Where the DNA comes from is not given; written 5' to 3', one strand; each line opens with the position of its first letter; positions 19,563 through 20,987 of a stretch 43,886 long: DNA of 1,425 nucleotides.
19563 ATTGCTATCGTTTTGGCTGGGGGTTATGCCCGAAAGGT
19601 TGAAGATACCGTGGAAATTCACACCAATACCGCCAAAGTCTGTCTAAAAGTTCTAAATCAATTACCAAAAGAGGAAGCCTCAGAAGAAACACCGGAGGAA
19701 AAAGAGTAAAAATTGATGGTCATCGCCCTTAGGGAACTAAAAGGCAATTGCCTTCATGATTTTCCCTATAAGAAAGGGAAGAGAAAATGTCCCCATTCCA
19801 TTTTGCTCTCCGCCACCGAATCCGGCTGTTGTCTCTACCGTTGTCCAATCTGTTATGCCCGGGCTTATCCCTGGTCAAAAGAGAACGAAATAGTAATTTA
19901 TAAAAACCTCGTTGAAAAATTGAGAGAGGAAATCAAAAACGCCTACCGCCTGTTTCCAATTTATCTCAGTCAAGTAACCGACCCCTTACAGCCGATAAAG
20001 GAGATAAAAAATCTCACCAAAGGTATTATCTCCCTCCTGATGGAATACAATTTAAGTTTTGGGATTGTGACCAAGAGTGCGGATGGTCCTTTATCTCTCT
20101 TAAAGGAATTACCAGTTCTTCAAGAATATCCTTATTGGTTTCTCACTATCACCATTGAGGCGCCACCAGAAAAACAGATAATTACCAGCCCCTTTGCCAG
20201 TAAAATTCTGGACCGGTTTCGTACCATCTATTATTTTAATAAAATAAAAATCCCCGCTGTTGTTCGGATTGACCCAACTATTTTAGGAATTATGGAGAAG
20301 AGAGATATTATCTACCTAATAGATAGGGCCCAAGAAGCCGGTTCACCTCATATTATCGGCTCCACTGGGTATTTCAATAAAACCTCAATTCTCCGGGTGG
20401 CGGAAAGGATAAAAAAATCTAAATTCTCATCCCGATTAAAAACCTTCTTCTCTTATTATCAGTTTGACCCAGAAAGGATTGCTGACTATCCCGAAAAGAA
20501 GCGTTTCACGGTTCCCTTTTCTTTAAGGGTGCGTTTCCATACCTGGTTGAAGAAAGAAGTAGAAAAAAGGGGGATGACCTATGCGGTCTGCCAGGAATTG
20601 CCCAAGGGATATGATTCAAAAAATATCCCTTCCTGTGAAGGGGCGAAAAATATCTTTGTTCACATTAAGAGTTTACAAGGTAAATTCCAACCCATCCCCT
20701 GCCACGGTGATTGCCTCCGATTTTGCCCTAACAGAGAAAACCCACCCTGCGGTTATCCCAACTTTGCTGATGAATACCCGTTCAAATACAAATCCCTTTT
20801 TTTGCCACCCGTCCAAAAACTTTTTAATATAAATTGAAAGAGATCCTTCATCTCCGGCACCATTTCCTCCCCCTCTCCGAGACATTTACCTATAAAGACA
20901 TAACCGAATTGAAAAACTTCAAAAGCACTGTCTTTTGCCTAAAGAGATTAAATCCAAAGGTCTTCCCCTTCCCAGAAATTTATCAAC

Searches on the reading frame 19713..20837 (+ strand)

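Call 37: search_protein_families(library=pfam, proteins=[window:19713-20837:+])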
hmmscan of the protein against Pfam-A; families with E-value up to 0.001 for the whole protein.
window:19713-20837:+ (374 aa): 1 family
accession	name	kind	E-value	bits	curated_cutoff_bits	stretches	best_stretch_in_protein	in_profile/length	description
PF04055.27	Radical_SAM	-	0.00015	22.4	29.5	0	39-181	6-142/166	Radical SAM superfamily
